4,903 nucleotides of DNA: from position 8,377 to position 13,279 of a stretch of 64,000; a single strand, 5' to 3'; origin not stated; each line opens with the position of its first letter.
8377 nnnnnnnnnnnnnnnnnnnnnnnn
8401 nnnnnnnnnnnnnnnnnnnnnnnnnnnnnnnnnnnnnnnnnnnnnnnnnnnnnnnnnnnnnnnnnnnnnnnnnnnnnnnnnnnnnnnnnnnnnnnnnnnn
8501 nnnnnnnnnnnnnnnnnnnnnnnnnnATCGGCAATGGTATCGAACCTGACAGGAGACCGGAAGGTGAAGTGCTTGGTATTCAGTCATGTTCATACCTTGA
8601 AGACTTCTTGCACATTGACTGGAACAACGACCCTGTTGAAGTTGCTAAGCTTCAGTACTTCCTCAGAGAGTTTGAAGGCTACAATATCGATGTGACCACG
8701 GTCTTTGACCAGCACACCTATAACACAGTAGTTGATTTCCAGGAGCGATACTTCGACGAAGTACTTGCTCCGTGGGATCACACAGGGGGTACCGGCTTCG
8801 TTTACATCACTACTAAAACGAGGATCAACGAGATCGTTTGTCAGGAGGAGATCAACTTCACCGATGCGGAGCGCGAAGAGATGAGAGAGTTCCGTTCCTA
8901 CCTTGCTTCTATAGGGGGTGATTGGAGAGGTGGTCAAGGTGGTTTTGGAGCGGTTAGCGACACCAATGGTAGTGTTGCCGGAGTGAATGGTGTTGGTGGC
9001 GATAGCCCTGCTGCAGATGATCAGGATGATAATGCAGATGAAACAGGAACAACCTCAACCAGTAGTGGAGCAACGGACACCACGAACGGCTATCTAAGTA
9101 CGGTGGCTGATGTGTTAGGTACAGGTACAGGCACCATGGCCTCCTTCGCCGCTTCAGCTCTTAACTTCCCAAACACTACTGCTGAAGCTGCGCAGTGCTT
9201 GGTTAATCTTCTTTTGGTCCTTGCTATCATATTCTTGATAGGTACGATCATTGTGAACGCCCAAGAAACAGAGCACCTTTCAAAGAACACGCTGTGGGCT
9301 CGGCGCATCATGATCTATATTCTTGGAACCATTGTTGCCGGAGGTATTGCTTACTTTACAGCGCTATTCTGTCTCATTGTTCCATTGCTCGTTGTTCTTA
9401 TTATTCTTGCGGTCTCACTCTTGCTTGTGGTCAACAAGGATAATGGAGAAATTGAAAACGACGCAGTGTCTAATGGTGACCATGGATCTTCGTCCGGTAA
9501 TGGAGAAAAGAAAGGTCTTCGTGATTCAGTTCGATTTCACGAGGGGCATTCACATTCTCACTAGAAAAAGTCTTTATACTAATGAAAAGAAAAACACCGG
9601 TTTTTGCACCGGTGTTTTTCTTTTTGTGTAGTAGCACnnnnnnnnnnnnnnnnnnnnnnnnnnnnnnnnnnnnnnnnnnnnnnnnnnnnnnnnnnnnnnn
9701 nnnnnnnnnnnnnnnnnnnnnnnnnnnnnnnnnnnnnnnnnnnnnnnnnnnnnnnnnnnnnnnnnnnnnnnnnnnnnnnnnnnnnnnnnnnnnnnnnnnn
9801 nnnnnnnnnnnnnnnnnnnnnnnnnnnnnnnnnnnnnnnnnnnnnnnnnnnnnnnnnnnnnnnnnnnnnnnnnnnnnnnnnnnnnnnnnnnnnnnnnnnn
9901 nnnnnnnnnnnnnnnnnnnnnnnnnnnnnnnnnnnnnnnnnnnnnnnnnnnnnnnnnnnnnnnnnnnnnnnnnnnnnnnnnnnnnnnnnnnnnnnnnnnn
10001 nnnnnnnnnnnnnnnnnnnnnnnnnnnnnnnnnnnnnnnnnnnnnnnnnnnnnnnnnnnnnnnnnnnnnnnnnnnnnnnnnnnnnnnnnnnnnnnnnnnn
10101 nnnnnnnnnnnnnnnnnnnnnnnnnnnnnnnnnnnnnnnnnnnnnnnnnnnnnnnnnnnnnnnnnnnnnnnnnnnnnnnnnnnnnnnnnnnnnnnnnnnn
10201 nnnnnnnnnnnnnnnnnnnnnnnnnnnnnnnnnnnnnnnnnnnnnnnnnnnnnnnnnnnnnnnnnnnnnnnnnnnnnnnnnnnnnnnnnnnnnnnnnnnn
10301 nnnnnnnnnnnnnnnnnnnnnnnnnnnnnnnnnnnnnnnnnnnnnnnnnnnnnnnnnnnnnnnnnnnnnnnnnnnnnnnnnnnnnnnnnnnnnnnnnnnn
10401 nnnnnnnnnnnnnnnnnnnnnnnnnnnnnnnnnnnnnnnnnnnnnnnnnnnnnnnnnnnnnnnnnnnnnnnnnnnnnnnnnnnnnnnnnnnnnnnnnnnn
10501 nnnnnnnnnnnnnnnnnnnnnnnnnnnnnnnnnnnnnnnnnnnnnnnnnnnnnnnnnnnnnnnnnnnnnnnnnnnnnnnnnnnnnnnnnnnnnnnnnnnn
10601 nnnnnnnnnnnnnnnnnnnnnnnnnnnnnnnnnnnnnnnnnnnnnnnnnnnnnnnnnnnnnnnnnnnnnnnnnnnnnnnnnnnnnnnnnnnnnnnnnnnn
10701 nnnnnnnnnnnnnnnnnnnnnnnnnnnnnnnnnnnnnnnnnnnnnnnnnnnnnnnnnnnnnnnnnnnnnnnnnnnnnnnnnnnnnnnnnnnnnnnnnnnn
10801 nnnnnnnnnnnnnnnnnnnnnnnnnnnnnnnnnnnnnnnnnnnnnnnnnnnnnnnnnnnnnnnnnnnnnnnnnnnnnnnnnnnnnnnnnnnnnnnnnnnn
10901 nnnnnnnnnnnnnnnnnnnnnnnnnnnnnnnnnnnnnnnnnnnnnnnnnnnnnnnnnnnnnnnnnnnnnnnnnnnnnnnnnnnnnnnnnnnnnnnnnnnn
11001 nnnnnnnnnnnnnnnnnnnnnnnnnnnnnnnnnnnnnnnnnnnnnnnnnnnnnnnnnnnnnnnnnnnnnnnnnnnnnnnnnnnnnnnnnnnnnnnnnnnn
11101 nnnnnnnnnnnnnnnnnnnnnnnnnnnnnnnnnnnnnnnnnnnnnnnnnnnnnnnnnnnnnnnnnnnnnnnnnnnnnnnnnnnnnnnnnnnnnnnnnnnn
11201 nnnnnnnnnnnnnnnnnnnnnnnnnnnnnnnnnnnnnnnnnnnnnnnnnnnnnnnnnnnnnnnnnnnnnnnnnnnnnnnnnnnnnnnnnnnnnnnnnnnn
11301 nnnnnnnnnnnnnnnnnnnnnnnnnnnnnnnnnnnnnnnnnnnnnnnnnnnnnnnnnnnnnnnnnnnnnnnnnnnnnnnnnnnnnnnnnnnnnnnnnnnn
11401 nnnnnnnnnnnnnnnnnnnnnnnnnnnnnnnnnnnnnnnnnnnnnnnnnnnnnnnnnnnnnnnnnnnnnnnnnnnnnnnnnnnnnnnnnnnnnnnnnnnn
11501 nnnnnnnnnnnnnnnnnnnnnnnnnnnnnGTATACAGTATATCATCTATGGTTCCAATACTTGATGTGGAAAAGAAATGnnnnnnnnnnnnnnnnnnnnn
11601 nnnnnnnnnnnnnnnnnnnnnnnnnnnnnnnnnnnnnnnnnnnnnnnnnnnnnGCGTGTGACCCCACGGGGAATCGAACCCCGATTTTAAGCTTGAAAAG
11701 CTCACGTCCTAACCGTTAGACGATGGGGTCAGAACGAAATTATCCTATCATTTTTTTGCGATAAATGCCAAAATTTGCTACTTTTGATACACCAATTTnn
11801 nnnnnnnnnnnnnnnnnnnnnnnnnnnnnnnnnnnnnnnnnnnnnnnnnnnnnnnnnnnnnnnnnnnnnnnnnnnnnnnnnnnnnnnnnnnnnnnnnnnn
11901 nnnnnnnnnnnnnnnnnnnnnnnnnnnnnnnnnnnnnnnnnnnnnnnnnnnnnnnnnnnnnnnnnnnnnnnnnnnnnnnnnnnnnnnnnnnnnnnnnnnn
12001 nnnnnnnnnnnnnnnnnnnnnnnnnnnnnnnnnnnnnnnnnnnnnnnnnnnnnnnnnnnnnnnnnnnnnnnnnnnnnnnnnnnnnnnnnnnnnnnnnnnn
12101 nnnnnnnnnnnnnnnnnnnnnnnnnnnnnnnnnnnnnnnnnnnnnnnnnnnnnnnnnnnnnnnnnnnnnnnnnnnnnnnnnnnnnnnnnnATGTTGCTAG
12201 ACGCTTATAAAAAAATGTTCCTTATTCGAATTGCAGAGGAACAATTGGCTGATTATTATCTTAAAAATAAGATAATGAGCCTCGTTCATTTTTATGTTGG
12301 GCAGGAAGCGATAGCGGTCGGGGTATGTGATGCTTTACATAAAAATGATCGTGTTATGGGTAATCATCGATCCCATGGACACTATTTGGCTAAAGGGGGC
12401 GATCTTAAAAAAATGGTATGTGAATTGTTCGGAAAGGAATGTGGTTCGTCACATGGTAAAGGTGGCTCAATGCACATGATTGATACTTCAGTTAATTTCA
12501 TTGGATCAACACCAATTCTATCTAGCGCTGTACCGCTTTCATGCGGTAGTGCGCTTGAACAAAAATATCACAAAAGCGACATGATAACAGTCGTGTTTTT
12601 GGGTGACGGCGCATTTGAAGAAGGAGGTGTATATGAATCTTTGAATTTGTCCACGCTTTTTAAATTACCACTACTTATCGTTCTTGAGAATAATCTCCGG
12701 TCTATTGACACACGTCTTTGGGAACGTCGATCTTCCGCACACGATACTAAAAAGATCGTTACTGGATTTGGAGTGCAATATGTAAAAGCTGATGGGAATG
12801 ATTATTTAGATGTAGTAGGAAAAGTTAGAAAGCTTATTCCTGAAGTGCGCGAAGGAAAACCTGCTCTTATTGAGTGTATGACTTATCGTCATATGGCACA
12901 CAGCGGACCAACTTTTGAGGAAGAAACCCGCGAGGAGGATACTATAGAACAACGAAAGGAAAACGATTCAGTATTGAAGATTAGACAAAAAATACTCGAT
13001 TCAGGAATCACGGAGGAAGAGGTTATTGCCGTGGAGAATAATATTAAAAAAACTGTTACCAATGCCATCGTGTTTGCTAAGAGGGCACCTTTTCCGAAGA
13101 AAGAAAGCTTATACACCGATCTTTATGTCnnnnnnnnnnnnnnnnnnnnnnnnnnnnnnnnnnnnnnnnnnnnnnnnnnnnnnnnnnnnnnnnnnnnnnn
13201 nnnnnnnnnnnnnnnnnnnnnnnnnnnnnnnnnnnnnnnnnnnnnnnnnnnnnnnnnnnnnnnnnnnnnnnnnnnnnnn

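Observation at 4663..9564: Giant acidic surface protein with perfect long intragenic tandem repeats and a peptidoglycan-binding-like domain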

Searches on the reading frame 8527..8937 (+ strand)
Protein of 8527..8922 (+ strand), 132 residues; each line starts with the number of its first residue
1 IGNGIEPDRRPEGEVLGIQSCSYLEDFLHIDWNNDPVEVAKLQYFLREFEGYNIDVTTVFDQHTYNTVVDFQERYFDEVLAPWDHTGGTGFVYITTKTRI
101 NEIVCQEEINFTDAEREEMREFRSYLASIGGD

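Call 22: search_protein_families(library=pfam, proteins=[window:8527-8922:+], max_evalue=1)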
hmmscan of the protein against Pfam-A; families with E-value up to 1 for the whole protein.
window:8527-8922:+ (132 aa): 1 family
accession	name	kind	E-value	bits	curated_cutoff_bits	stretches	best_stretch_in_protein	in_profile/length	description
PF01471.23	PG_binding_1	-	4.1e-05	24.1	23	1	38-75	4-41/57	Putative peptidoglycan binding domain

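Call 25: find_homologous_proteins(query=window:8548-8937:+, max_evalue=0.01)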
Query window:8548-8937:+: 5 candidates shared short words with the query, none scored E <= 0.01.
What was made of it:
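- Tried and rejected: This is a limit of the word index, not biology (call 25).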

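Call 36: search_protein_representatives(alignment_id=A1)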
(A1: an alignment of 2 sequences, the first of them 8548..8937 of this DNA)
Query: 2 sequences, 130 profile positions. Proteins with E-value up to 0.001 (for the whole library): 5819; up to 1e-10: 3089; up to 1e-30: 174. The best 150 are listed.
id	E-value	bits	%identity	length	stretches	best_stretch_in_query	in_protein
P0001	7.0e-74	262.1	-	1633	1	1-130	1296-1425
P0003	3.4e-71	253.4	-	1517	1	3-130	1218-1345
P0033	1.7e-63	228.5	-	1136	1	3-126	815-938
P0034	2.0e-62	225.0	-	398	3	13-100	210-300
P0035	5.4e-55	201.0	-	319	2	12-101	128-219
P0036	2.5e-52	192.4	-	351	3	24-99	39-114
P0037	7.7e-51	187.6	-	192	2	14-99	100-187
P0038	1.0e-50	187.2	-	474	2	15-100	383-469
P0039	1.5e-50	186.7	-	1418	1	3-126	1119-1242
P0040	2.7e-48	179.4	-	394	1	12-127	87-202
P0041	2.2e-47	176.4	-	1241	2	10-104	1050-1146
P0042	1.5e-45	170.5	-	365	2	15-118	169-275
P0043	3.3e-44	166.1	-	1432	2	5-100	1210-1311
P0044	6.9e-44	165.1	-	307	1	6-126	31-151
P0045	8.4e-44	164.8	-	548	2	14-99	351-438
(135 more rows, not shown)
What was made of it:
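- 5,819 representative clusters at E <= 1e-3 in an exhaustive HMMER search (call 36);
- Tried and rejected: The exhaustive HMMER search replaced it (call 36).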

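Call 44: search_protein_families(library=pfam, alignment_id=A3, max_evalue=0.01)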
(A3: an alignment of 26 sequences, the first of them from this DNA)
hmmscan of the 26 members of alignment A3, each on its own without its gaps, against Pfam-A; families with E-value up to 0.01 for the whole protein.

A. member 1, seq(130 aa): 1 family
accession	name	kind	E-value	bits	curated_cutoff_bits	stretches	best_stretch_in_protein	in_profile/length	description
PF01471.23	PG_binding_1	-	3.3e-05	24.4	23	1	31-68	4-41/57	Putative peptidoglycan binding domain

B. families by the number of members that match (of 26 scanned): 1 family
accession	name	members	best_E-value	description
PF01471.23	PG_binding_1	24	8.7e-10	Putative peptidoglycan binding domain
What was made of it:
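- On PG_binding_1 (Pfam PF01471): The domain scanned alone scores 24.1-24.4 bits, E = 3-4e-5 (calls 22, 44). 24 of 26 members of the Ct family match, best E = 8.7e-10 (call 44).
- Closest known: PG_binding_1. Same: Sequence-profile match (calls 22, 44).
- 24 of 26 members hit PG_binding_1 (call 44);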

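Call 46: predict_structure(alignment_id=A3)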
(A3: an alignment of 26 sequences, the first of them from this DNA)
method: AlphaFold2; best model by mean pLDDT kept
length: 130 residues; sequences in the alignment: 26
mean_pLDDT: 85.2   pTM: 0.68
mean pLDDT of the five models: 85.2, 82.6, 82.3, 78.7, 78.2
residues with pLDDT >= 90: 82; 70-90: 25; 50-70: 10; < 50: 13
segments of 3 or more residues with pLDDT < 50: 3-11, 128-130
pLDDT, mean of each block of 10 residues (from residue 1): 45 81 96 97 96 98 98 96 95 90 76 81 59
secondary structure, 60 per line:
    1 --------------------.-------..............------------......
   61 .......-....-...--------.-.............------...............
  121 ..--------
elements in order: H29-42 H55-67 H69-72 H87-99 H106-122
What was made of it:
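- On PG_binding_1 (Pfam PF01471): The AF2 model has pLDDT 85, and 96-98 in the core (call 46).
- AF2 pLDDT 85 (call 46);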

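Call 48: fold_search(model_id=the predicted structure, library=pdb)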
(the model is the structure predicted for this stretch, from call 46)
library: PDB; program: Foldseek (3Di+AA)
matches with E <= 10: 30; with E <= 0.001: 0
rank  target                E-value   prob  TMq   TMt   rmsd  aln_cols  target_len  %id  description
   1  6tci                  1.7e-01  1.00  0.46  0.78   2.5        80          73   20  The crystal structure of SleB N-terminal domain (released 2020-11-18)
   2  4c2c_A                2.0e-01  0.99  0.49  0.16   2.8        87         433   18  Crystal structure of the protease CtpB in an active state (released 2013-12-04)
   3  4g54                  2.5e-01  0.94  0.46  0.28   6.2       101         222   19  Crystal structure of a periplasmic domain of the EpsAB fusion protein of the Vibrio vulnificus type II secretion system (released 2013-01-30)
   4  5tv7_A                2.9e-01  1.00  0.45  0.37   2.1        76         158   25  2.05 Angstrom Resolution Crystal Structure of Peptidoglycan-Binding Protein from Clostridioides difficile in Complex w (released 2016-12-14)
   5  4c2h_A                3.4e-01  0.98  0.49  0.16   3.0        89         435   19  Crystal structure of the CtpB(V118Y) mutant (released 2013-12-04)
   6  4c2f_A                5.2e-01  0.97  0.47  0.15   2.8        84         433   20  Crystal structure of the CtpB R168A mutant present in an active conformation (released 2013-12-04)
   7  4c2g_A                6.6e-01  0.95  0.48  0.16   2.9        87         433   20  Crystal structure of CtpB(S309A) in complex with a peptide having a Val-Pro-Ala C-terminus (released 2013-12-04)
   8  5nm7_G                6.6e-01  0.92  0.46  0.24  12.8        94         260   17  Crystal structure of Burkholderia AP3 phage endolysin (released 2018-02-14)
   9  5nm7_A                7.5e-01  0.91  0.46  0.24  12.9        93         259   17  Crystal structure of Burkholderia AP3 phage endolysin (released 2018-02-14)
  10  9h68_C                7.9e-01  0.82  0.43  0.16   3.2        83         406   13  Crystal Structure of the spore gernation lytic transglycosylase SleC from Clostridioides difficile in its zymogenic fo (released 2025-02-12)
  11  4c2e_A                1.2e+00  0.89  0.50  0.16   2.8        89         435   18  Crystal structure of the protease CtpB(S309A) present in a resting state (released 2013-12-04)
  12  7rum_A                2.1e+00  0.51  0.43  0.22  13.5        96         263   20  Endolysin from Escherichia coli O157:H7 phage FTEbC1, LysT84 (released 2022-02-09)
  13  4xxt                  2.2e+00  0.72  0.44  0.27   6.0        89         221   20  Crystal structure of Fused Zn-dependent amidase/peptidase/peptodoglycan-binding domain-containing protein from Clostridi (released 2015-02-18)
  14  9h68_D                2.8e+00  0.69  0.47  0.16   2.2        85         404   15  Crystal Structure of the spore gernation lytic transglycosylase SleC from Clostridioides difficile in its zymogenic fo (released 2025-02-12)
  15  4c2d_D                4.0e+00  0.33  0.49  0.20   7.1       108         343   18  Crystal structure of the protease CtpB in an active state (released 2013-12-04)
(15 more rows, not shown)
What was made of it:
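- On PG_binding_1 (Pfam PF01471): The top 14 Foldseek PDB matches are all proteins carrying PG-binding domains: SleB 6tci (TMt 0.78), CtpB, 5tv7, EpsAB, the AP3 and FTEbC1 endolysins, SleC and 4xxt (call 48).
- Closest known: PG_binding_1. Same: Helical-bundle fold: TM 0.78 to the SleB N-domain, rmsd 2.1-2.8 A (call 48).
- the top PDB folds are the PG-binding domains of SleB (TMt 0.78, rmsd 2.5), CtpB and 5tv7, the AP3 endolysin, and SleC (call 48). Foldseek E-values for the Ct model are weak (0.17 or worse), although probabilities are 0.9-1.0 (call 48).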

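Call 50: find_related_loci(query=A3, collection=genome_contigs, flank=10000)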
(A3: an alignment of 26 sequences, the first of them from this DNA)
Query A3 (130 aa) in genome_contigs; peptide patterns used: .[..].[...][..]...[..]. (x = any residue, [..] = any of these).
243 stretches matched a pattern; 191 encode a relative of the query (tblastn E <= 1e-3); the best 80 are kept; 80 distinct loci.
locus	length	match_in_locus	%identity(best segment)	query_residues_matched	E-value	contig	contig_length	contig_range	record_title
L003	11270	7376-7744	85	1-121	2e-70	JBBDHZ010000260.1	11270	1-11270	MAG: Candidatus Paceibacterota bacterium isolate LejiaA_56_15 Lejia_A_8109_length_11270_cov_11, whole genome shotgun seq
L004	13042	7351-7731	57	6-129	6e-50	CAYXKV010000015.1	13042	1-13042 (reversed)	MAG TPA_asm: uncultured Candidatus Saccharibacteria bacterium isolate binchicken_co274_24 genome assembly, contig: NODE_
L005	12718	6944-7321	54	4-128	3e-46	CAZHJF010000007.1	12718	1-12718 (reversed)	MAG TPA_asm: uncultured Candidatus Saccharibacteria bacterium isolate SRP286056_co1_564 genome assembly, contig: NODE_62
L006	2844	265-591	62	14-122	1e-44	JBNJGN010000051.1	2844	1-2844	MAG: Patescibacteria group bacterium isolate Y22_30dBSe2.bin.84 NODE_38575_length_2844_cov_27.123862, whole genome shotg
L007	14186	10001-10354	57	6-122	3e-44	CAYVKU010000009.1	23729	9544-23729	MAG TPA_asm: uncultured Candidatus Saccharibacteria bacterium isolate SRP290908_co1_111 genome assembly, contig: NODE_26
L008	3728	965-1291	61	14-122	4e-44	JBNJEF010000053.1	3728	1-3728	MAG: Patescibacteria group bacterium isolate Y23_14dBSe4.bin.91 NODE_34809_length_3728_cov_5.244696, whole genome shotgu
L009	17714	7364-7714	54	7-122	2e-43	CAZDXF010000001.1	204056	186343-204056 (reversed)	MAG TPA_asm: uncultured Candidatus Saccharibacteria bacterium isolate SRP329715_co1_365 genome assembly, contig: NODE_38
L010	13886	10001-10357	51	4-122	1e-42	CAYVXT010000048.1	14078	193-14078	MAG TPA_asm: uncultured Candidatus Saccharibacteria bacterium isolate binchicken_co200_56 genome assembly, contig: k141_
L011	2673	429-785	54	4-122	1e-42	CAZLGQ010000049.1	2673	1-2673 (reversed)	MAG TPA_asm: uncultured Candidatus Saccharibacteria bacterium isolate SRP201947_co1_417 genome assembly, contig: NODE_54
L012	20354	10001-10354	55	7-122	5e-42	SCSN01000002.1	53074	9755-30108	MAG: Patescibacteria group bacterium isolate FW215_bin.14 FW215_bin.14-22965, whole genome shotgun sequence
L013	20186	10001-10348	53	6-121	8e-42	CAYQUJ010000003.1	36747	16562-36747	MAG TPA_asm: uncultured Candidatus Saccharibacteria bacterium isolate SRP050083_co1_466 genome assembly, contig: NODE_36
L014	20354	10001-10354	51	4-121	2e-41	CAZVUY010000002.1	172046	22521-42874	MAG TPA_asm: uncultured Candidatus Saccharibacteria bacterium isolate SRP300315_co1_63 genome assembly, contig: NODE_33_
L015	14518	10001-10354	52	7-122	6e-41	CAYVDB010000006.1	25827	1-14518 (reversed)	MAG TPA_asm: uncultured Candidatus Saccharibacteria bacterium isolate SRP287051_co2_78 genome assembly, contig: NODE_386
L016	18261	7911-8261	52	8-122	3e-41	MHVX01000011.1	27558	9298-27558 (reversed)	MAG: Candidatus Zambryskibacteria bacterium RIFCSPHIGHO2_12_FULL_43_12b rifcsphigho2_12_scaffold_2118, whole genome shot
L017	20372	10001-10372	51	4-129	4e-41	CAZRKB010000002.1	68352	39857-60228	MAG TPA_asm: uncultured Candidatus Saccharibacteria bacterium isolate SRP342105_co1_235 genome assembly, contig: NODE_49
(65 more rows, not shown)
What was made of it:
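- The best 80 of 191 confirmed genomic matches are all in Patescibacteria (call 50). The sibling MAG L003 has a SPAdes-style contig name (call 50).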

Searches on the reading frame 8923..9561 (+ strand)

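Call 22: search_protein_families(library=pfam, proteins=[window:8923-9561:+], max_evalue=1)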
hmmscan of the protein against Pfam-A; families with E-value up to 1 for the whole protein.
window:8923-9561:+ (213 aa): 7 families
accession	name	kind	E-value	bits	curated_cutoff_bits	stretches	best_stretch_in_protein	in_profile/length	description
PF14256.11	YwiC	-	0.012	16.3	25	1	91-182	26-113/126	YwiC-like protein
PF15102.11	TMEM154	-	0.026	14.8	30.3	0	33-112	8-86/153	TMEM154 protein family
PF11857.13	DUF3377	-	0.032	14.6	26.5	1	85-111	25-51/72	Domain of unknown function (DUF3377)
PF04123.18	DUF373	-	0.086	12.7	28.3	1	83-161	255-333/335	Domain of unknown function (DUF373)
PF15202.11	Adipogenin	-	0.12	12.9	27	0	143-176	15-46/79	Adipogenin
PF07944.18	Beta-AFase-like_GH127_cat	-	0.16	11.4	24.9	1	104-146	108-139/376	Beta-L-arabinofuranosidase, GH127 catalytic domain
PF22050.1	Toddler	-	0.8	10.5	27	0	154-175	5-26/58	Apelin receptor early endogenous ligand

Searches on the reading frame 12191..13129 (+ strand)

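Call 63: search_protein_families(library=pfam, proteins=[window:12191-13129:+], max_evalue=0.00001)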
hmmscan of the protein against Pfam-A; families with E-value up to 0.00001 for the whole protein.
window:12191-13129:+ (313 aa): 3 families
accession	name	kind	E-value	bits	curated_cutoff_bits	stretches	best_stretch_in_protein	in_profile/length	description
PF00676.26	E1_dh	-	2.1e-59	201.4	22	1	8-303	2-298/300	Dehydrogenase E1 component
PF13292.11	DXP_synthase_N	-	2.1e-06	27.7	21.2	1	111-176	114-179/274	1-deoxy-D-xylulose-5-phosphate synthase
PF00456.26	Transketolase_N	-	3.6e-06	26.6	22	1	125-232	139-244/334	Transketolase, thiamine diphosphate binding domain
